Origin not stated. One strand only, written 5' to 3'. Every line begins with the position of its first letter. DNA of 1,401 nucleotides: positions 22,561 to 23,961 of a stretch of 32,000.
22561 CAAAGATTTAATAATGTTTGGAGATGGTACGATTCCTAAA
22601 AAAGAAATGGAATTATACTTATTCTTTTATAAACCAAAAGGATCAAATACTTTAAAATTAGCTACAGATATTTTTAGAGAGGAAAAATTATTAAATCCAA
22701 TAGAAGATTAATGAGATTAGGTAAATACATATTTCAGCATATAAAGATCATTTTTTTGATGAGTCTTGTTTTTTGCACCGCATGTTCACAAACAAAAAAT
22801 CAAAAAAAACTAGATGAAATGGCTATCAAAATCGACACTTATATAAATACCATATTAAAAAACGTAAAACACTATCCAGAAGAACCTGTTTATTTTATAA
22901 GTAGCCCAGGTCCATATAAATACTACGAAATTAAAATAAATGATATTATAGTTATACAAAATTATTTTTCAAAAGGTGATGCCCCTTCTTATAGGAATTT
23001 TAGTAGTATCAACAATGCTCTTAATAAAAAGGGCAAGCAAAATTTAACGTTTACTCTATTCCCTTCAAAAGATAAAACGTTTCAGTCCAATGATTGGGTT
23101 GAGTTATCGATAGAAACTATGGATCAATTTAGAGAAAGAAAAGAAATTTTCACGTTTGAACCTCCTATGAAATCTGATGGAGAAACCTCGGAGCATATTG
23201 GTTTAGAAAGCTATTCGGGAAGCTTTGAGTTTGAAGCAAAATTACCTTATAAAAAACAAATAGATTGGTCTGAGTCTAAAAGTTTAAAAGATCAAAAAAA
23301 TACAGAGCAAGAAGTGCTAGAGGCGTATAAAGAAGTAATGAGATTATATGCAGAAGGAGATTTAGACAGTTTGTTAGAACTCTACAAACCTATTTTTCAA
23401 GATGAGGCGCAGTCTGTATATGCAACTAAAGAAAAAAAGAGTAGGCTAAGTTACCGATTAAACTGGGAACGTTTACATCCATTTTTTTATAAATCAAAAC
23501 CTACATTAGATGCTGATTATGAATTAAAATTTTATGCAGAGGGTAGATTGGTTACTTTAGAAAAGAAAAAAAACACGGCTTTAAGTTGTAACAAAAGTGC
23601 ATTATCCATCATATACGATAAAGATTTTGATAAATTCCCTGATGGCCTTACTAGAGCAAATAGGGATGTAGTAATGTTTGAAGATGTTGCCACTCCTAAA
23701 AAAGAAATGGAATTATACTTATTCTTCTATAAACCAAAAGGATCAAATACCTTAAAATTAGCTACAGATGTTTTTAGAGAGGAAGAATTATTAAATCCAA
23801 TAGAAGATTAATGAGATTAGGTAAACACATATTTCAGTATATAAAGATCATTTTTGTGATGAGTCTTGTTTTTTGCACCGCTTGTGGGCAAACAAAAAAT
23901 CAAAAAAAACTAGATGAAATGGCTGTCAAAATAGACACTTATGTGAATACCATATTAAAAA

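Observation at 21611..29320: Array members are mosaics: hypervariable patches on a constant scaffold, chimeric genes and a ~1.6-kb repeat with no differences seen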

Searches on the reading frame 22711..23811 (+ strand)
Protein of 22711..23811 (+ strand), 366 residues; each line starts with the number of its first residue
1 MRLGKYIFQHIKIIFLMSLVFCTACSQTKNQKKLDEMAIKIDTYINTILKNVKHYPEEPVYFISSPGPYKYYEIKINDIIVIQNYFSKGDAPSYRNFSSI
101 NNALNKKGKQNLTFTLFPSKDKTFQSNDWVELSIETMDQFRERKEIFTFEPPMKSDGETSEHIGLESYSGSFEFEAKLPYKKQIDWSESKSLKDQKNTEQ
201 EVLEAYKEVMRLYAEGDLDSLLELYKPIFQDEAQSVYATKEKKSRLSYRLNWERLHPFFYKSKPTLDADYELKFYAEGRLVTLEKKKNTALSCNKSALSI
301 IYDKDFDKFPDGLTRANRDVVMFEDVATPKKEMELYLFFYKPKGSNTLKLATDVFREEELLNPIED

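Call 6: search_protein_families(library=pfam, proteins=[window:22711-23811:+], max_evalue=0.01)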
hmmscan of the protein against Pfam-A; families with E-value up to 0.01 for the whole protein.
window:22711-23811:+ (366 aa): 0 families

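Call 12: find_homologous_proteins(query=window:22711-23811:+)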
Query window:22711-23811:+ (366 aa): 19 proteins with E <= 0.001 among 1645 candidates.
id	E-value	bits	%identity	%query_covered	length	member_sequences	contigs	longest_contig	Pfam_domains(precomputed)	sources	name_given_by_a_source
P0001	4.8e-241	817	100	100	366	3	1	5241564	-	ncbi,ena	-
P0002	7.7e-216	734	91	100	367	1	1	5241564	-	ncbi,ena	-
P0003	1.5e-193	661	82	99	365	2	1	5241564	-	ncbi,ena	-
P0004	5.7e-192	656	84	97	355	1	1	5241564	-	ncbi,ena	-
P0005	7.9e-156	537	68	97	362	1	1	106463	-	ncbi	-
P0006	8.7e-156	537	69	97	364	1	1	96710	-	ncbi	-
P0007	6.5e-150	517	72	89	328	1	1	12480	-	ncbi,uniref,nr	ncbi:TraB/GumN family protein [Aquimarina sp. I32.4]|uniref:TraB/GumN family protein n=1 Tax=Aquimar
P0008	1.3e-139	483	64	96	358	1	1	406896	-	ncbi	-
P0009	1.4e-136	473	64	98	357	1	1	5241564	-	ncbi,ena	-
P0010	2.8e-135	469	65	95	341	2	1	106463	-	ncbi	-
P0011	3.1e-124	433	59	98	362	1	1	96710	-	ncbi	-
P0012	1.2e-123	431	61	94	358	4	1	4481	-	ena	-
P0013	3.9e-120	419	61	89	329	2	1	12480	-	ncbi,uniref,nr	ncbi:hypothetical protein [Aquimarina sp. I32.4]|uniref:hypothetical protein n=1 Tax=Aquimarina sp. 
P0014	8.9e-118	412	57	97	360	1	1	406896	-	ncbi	-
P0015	2.2e-105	371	52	97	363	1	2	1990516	-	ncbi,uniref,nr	ncbi:hypothetical protein [Aquimarina algicola]|uniref:Uncharacterized protein n=1 Tax=Aquimarina al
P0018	7.1e-98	346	50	97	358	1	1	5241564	-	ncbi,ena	-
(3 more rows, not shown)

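Call 13: search_protein_families(library=ncbifam, proteins=[window:22711-23811:+], max_evalue=0.01)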
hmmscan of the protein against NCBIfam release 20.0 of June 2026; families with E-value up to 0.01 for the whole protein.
window:22711-23811:+ (366 aa): 0 families

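Call 17: find_related_loci(query=A1, collection=genome_contigs, flank=10000)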
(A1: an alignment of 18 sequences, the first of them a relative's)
Query A1 (366 aa) in genome_contigs; peptide patterns used: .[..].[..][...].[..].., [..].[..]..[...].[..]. (x = any residue, [..] = any of these).
69 stretches matched a pattern; 5 encode a relative of the query (tblastn E <= 1e-3); 5 distinct loci.
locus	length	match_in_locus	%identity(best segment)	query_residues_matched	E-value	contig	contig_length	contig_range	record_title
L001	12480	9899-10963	70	7-362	5e-171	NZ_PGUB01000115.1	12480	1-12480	Aquimarina sp. I32.4 Contig_0000115, whole genome shotgun sequence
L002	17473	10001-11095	63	2-365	3e-148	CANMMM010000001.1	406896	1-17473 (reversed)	uncultured Aquimarina sp. isolate 821-3Z.fasta genome assembly, contig: NODE_1, whole genome shotgun sequence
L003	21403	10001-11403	61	23-365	6e-132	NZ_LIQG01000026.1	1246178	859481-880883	Lacinutrix mariniflava strain AKS432 ctg7180000000641, whole genome shotgun sequence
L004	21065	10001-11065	52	11-365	1e-113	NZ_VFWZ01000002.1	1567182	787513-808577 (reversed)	Aquimarina algicola strain M625 scaffold2, whole genome shotgun sequence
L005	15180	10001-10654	28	11-226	2e-14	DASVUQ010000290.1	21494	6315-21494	MAG TPA_asm: Flavobacterium sp. isolate SMAG_U3321 k141_368687, whole genome shotgun sequence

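Call 18: find_encoding_contigs(protein=P0002, flank=10000, max_places=4)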
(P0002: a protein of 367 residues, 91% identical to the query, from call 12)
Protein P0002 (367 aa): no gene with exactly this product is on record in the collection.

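Call 29: predict_structure(alignment_id=A1)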
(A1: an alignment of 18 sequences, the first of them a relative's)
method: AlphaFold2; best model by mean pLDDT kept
length: 366 residues; sequences in the alignment: 18
mean_pLDDT: 75.7   pTM: 0.73
mean pLDDT of the five models: 75.7, 75.4, 74.5, 71.0, 70.0
residues with pLDDT >= 90: 63; 70-90: 188; 50-70: 78; < 50: 37
segments of 3 or more residues with pLDDT < 50: 1-3, 16-27, 242-247, 317-322
pLDDT, mean of each block of 10 residues (from residue 1): 49 50 47 76 84 72 66 84 65 65 85 85 76 79 81 86 88 87 82 90 95 90 90 73 51 75 90 89 79 77 71 49 58 88 90 74 57
secondary structure, 60 per line:
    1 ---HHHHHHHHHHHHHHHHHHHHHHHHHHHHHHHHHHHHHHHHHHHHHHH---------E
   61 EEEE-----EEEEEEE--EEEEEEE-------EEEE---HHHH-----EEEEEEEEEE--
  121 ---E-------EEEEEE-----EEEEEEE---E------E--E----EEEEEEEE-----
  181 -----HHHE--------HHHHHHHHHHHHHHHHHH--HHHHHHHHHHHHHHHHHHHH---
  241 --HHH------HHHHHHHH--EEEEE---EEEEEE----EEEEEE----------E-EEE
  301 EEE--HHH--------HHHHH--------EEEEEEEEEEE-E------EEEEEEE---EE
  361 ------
elements in order: H4-50 E60-64 E70-76 E79-85 E93-96 H100-103 E109-118 E132-137 E143-149 E168-175 H198-215 H218-237 H252-259 E262-266 E270-275 E280-285 E298-303 H317-321 E330-340 E349-355

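Call 34: fold_search(model_id=the predicted structure, library=pdb)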
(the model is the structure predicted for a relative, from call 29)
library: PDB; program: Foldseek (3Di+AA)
matches with E <= 10: 639; with E <= 0.001: 0
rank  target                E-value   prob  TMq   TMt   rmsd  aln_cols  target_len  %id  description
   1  5mt2                  3.5e-02  0.10  0.16  0.16  20.4       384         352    8  Glycoside hydrolase BT_0996 (released 2017-03-22)
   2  7c5y_B                4.5e-02  0.15  0.17  0.14  28.8       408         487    8  Crystal structure of the iota-carbonic anhydrase from eukaryotic microalga complexed with iodide (released 2021-04-28)
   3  6i7s_G                9.0e-02  0.02  0.09  0.05  23.7       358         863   10  Microsomal triglyceride transfer protein (released 2019-08-21)
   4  6e57_D                9.5e-02  0.21  0.09  0.09  17.5       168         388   10  Bacteroides ovatus mixed-linkage glucan utilization locus (MLGUL) SGBP-B in complex with mixed-linkage heptasaccharide (released 2019-05-29)
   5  7ury_F                1.1e-01  0.66  0.20  0.49   9.5       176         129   10  Tetradecameric hub domain of CaMKII beta (released 2022-05-11)
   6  8uqf_B                1.3e-01  0.85  0.24  0.59   6.9       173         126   12  Crystal structure of designed cortisol-binding protein hcy129_mpnn5 (released 2024-11-20)
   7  6of8_E                1.3e-01  0.82  0.22  0.53   6.1       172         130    8  Structure of Thr354Asn, Glu355Gln, Thr412Asn, Ile414Met, Ile464His, and Phe467Met mutant human CamKII-alpha hub domain (released 2019-04-17)
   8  9b7x_L                1.3e-01  0.11  0.09  0.21  16.5       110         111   13  Fab3-7 in complex with the capsid of Adeno-associated virus type 9 (released 2025-04-02)
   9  9i8a_B                1.4e-01  0.41  0.21  0.38  11.5       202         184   15  NXT1-NXF1 complex crystallized in space group P65 2 2 (released 2025-05-14)
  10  7ury_D                1.5e-01  0.60  0.20  0.49   9.6       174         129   11  Tetradecameric hub domain of CaMKII beta (released 2022-05-11)
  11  3a1j_A                1.5e-01  0.03  0.10  0.12  21.7       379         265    9  Crystal structure of the human Rad9-Hus1-Rad1 complex (released 2009-06-02)
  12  7ury_A                1.6e-01  0.57  0.20  0.48   9.7       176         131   11  Tetradecameric hub domain of CaMKII beta (released 2022-05-11)
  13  7x8b_A                1.6e-01  0.07  0.10  0.17  14.1       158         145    7  Crystal structure of ENL T1 mutant YEATS domain in complex with histone H3 acetylation at K27 (released 2023-01-18)
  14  9rze_B                1.6e-01  0.04  0.09  0.04  23.7       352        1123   10  State 2 MAP 3 RNA Pol II activated elongation complex with SETD2 bound to proximal upstream H3 (released 2026-03-18)
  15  9x29_B                1.7e-01  0.02  0.11  0.05  20.0       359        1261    8  Cryo-EM structure of PsoA in cofactor bound state (PsoA-PKS-I) (released 2026-04-08)
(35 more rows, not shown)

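Call 35: search_protein_representatives(alignment_id=A1)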
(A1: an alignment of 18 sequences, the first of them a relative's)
Query: 18 sequences, 359 profile positions. Proteins with E-value up to 0.001 (for the whole library): 339; up to 1e-10: 141; up to 1e-30: 4. The best 150 are listed.
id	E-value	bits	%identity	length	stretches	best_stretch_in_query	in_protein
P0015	2.8e-156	536.4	-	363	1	4-359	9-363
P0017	8.5e-133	459.1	-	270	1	90-359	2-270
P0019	4.3e-100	351.5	-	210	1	147-359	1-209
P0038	1.8e-32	129.1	-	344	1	6-292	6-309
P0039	1.2e-28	116.5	-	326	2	6-302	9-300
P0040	1.5e-28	116.2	-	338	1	3-296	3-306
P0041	1.0e-26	110.2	-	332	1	6-293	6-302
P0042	1.8e-25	106.0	-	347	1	5-277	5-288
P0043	2.5e-25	105.6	-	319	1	4-286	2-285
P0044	5.9e-25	104.3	-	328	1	8-292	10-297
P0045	2.3e-24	102.4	-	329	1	4-299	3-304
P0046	2.4e-24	102.4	-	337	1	7-295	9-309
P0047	4.1e-24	101.6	-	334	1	6-292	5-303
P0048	4.9e-24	101.3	-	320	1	7-299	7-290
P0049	6.5e-24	100.9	-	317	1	7-278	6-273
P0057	2.0e-21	92.7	-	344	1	26-304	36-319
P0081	2.4e-17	79.3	-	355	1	25-299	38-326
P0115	3.2e-14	69.0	-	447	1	7-277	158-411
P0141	1.5e-12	63.6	-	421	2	38-298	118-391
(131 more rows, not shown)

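Call 36: search_protein_families(library=pfam, proteins=[P0038, P0039, P0040, P0041, P0042, P0043, P0057, P0081, P0115, P0141], max_evalue=0.01)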
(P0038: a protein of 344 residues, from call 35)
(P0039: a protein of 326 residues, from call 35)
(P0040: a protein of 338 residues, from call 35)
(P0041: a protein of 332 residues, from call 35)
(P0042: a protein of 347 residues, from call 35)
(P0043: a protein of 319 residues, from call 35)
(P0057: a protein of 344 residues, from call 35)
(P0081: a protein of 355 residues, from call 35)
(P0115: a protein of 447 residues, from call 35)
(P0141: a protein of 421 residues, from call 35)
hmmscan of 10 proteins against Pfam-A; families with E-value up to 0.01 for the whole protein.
P0038 (344 aa): 1 family
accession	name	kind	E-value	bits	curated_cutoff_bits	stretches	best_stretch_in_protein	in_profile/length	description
PF08139.17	LPAM_1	-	0.0021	18.9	20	1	2-19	1-18/18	Prokaryotic membrane lipoprotein lipid attachment site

P0039 (326 aa): 0 families

P0040 (338 aa): 0 families

P0041 (332 aa): 0 families

P0042 (347 aa): 0 families

P0043 (319 aa): 0 families

P0057 (344 aa): 1 family
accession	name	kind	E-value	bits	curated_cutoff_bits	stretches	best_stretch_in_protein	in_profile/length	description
PF13154.11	DUF3991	-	0.00077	20.3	24.5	0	210-237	9-36/74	Protein of unknown function (DUF3991)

P0081 (355 aa): 0 families

P0115 (447 aa): 5 families
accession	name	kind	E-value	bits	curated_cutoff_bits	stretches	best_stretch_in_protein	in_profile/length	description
PF12796.13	Ank_2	-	1e-20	74.5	27.3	2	74-143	6-72/90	Ankyrin repeats (3 copies)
PF13637.12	Ank_4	-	4.2e-18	65.4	22.7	3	73-118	5-50/50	Ankyrin repeats (many copies)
PF00023.36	Ank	-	3.4e-16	58.9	21.1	2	97-128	1-32/33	Ankyrin repeat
PF13857.12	Ank_5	-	1.6e-15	57.4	27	2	89-135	7-53/56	Ankyrin repeats (many copies)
PF13606.12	Ank_3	-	6.2e-13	47.9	22.3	1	99-125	3-29/30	Ankyrin repeat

P0141 (421 aa): 0 families

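Call 37: search_protein_families(library=padloc, proteins=[window:22711-23811:+], max_evalue=0.01)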
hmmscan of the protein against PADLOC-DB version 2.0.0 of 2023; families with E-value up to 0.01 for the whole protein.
window:22711-23811:+ (366 aa): 0 families

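Call 40: search_solved_structures(query=A1, max_evalue=1)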
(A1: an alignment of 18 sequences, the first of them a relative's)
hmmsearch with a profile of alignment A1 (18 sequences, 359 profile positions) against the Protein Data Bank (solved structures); distinct sequences matched with E-value up to 1: 4.
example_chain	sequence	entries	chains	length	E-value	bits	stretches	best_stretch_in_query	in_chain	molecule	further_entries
2hz8_A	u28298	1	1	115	0.0023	20.2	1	185-239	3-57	De novo designed diiron protein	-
2lfd_A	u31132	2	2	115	0.04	16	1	185-239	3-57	Diiron protein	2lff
3f6a_A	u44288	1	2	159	0.062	15.4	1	124-206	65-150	Hydrolase, NUDIX family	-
9ki1_a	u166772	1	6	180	0.31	13.1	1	164-224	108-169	Baseplate protein gp48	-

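Call 46: list_cluster_members(proteins=[P0001, P0020, P0018, P0005, P0012])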
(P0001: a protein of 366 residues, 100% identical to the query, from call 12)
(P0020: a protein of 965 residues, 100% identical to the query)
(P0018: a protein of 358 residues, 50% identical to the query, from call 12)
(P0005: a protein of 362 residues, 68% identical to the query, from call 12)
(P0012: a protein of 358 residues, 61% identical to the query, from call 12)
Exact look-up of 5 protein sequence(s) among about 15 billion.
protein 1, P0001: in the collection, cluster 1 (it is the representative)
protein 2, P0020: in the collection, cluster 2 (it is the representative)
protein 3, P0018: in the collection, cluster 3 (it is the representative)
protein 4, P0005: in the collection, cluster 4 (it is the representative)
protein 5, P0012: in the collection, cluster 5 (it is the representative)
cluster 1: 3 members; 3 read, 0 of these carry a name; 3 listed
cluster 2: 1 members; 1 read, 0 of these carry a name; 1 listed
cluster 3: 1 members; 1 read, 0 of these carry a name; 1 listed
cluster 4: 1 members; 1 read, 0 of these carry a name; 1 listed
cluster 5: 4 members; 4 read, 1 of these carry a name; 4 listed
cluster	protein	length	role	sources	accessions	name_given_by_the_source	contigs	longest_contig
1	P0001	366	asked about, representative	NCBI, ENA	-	-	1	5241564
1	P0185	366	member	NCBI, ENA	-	-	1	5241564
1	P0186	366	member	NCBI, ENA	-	-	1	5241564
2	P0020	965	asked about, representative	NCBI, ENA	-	-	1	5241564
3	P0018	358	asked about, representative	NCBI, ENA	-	-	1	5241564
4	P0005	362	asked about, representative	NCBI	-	-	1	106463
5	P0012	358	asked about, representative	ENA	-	-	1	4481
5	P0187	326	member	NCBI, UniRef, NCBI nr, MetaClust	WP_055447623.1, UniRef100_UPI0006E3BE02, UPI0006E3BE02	hypothetical protein [Lacinutrix mariniflava] | hypothetical protein n=1 Tax=Lacinutrix mariniflava TaxID=342955 RepID=UPI0006E3BE02 | status=active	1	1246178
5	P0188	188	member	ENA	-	-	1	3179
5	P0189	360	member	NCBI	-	-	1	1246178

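Call 74: search_protein_families(library=pfam, proteins=[P0007, P0013, P0015, L003:5936-6904:+, L004:7486-8457:+, L004:8476-9819:+, L001:5583-6491:+], max_evalue=0.05)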
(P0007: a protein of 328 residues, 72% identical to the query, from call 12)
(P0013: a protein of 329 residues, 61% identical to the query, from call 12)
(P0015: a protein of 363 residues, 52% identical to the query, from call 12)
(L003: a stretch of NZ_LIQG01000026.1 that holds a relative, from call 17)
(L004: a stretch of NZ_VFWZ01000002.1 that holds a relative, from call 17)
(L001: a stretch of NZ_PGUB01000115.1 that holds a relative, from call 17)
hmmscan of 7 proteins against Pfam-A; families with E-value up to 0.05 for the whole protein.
P0007 (328 aa): 0 families

P0013 (329 aa): 0 families

P0015 (363 aa): 0 families

L003:5936-6904:+ (322 aa): 0 families

L004:7486-8457:+ (323 aa): 0 families

L004:8476-9819:+ (447 aa): 1 family
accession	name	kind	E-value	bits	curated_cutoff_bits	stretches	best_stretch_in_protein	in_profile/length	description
PF07661.19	MORN_2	-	3.4e-43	141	29.6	5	45-66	1-22/22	MORN repeat variant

L001:5583-6491:+ (302 aa): 0 families

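Call 81: find_encoding_contigs(protein=P0005, flank=10000, max_places=2)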
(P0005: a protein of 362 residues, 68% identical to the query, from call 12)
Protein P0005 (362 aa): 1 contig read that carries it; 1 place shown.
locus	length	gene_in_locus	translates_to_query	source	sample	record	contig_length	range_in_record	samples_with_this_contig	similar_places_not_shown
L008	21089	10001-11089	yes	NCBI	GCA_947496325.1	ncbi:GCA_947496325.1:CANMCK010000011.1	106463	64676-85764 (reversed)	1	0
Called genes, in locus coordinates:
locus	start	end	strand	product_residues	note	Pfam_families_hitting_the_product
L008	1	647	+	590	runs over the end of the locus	PF05954:Phage_GPD, PF04717:Phage_base_V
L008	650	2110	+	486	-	-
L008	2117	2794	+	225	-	-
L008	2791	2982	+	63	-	-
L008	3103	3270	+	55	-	-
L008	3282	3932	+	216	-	-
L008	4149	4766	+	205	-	-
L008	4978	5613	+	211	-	-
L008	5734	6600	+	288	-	-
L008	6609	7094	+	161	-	PF14107:DUF4280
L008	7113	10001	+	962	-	-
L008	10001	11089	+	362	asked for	-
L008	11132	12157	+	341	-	-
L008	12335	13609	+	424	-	-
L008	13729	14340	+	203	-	-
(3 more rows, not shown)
